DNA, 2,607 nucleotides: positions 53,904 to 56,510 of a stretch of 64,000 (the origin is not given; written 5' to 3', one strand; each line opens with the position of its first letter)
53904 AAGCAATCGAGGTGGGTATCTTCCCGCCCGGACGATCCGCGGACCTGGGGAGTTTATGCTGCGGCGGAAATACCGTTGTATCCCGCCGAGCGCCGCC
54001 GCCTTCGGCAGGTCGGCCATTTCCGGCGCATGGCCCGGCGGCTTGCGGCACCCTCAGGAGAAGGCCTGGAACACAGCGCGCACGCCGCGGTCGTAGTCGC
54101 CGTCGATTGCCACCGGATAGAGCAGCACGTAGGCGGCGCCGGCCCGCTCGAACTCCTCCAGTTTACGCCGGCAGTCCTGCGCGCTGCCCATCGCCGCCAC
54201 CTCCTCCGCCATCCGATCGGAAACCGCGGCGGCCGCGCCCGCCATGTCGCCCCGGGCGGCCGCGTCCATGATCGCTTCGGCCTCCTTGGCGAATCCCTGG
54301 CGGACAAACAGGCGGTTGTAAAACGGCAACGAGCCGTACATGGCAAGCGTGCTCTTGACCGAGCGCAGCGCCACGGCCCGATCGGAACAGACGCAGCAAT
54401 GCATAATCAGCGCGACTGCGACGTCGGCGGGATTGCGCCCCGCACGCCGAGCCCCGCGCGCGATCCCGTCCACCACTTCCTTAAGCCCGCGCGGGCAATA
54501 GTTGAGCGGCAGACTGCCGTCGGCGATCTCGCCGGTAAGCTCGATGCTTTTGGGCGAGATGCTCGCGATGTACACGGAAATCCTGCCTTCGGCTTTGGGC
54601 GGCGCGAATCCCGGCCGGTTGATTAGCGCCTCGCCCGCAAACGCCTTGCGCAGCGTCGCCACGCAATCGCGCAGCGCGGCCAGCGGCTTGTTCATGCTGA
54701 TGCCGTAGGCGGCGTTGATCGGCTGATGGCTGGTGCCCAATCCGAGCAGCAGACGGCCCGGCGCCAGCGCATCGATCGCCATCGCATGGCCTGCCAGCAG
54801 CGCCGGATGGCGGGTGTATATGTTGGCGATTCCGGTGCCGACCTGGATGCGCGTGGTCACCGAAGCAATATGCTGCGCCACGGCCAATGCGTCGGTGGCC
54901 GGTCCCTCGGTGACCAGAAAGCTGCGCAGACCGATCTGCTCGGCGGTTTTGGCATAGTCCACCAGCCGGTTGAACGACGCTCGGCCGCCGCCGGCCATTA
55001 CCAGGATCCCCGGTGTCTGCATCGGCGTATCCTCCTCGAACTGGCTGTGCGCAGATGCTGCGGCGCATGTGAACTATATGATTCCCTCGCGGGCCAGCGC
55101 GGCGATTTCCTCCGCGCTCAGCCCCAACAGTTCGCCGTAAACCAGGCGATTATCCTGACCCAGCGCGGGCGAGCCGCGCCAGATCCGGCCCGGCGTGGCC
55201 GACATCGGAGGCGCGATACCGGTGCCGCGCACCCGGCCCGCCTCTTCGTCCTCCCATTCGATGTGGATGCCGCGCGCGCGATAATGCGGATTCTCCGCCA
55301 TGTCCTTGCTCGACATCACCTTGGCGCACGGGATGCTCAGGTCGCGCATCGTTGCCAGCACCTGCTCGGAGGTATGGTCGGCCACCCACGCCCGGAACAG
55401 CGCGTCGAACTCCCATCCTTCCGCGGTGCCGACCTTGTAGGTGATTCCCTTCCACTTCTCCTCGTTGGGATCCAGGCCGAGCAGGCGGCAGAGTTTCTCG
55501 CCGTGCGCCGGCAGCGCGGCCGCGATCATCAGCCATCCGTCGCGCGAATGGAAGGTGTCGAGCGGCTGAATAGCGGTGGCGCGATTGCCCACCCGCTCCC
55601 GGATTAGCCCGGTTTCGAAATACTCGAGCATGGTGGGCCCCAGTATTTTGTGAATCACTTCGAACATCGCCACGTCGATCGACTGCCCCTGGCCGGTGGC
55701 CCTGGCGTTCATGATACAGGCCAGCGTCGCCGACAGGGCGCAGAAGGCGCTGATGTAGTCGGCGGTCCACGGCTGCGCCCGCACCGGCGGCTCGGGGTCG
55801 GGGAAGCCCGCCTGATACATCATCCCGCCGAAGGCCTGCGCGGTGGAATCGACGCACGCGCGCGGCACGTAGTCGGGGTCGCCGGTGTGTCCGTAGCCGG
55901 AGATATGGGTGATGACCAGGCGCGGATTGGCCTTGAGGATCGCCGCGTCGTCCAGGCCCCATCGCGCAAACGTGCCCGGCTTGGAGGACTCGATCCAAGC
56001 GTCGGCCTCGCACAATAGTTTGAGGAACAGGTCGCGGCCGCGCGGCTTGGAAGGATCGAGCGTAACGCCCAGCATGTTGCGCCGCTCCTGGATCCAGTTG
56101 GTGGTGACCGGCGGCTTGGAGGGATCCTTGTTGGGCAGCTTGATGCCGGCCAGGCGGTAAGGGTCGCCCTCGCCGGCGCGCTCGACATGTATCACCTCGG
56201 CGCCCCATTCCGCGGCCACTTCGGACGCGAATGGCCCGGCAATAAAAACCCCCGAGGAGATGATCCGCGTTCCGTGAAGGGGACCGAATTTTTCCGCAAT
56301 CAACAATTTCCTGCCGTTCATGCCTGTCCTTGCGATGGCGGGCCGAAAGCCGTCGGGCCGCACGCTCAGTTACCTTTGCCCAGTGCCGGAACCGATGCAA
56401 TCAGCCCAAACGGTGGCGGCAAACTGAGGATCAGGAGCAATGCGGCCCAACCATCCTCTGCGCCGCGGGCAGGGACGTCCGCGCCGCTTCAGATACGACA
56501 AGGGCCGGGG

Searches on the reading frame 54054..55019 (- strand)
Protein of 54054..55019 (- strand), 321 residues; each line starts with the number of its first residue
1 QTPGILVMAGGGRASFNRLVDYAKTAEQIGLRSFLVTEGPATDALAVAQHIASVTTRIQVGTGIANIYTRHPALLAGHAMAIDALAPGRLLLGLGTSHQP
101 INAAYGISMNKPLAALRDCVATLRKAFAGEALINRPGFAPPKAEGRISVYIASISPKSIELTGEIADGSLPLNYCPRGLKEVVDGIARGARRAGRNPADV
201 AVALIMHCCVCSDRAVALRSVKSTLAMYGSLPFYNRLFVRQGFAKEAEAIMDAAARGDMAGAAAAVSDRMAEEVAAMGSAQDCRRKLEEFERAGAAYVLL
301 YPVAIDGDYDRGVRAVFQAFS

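Call 71: search_protein_families(library=pfam, proteins=[window:54054-55019:-], max_evalue=0.0001)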
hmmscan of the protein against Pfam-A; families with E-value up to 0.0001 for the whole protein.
window:54054-55019:- (321 aa): 1 family
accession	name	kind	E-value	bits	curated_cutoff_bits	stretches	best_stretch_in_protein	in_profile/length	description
PF00296.26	Bac_luciferase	-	1.3e-61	209.2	27.9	1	12-295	18-312/314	Luciferase-like monooxygenase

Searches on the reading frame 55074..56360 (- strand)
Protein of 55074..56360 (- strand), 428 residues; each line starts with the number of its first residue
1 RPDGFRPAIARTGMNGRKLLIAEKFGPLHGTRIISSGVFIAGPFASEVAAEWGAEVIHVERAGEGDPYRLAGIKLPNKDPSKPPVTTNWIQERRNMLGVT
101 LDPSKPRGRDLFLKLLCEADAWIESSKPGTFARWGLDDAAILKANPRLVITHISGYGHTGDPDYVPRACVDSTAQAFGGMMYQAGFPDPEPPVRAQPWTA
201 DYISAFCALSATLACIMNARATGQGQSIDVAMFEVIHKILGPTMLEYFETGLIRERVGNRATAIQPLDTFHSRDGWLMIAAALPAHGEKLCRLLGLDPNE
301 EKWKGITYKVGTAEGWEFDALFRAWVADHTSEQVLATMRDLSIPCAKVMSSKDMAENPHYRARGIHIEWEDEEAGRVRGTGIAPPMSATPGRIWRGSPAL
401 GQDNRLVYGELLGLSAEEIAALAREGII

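Call 71: search_protein_families(library=pfam, proteins=[window:55074-56360:-], max_evalue=0.0001)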
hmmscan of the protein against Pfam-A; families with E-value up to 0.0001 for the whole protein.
window:55074-56360:- (428 aa): 1 family
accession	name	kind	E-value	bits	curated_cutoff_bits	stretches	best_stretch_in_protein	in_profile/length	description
PF02515.22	CoA_transf_3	-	4.9e-94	315.9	23.3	1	28-404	1-366/366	CoA-transferase family III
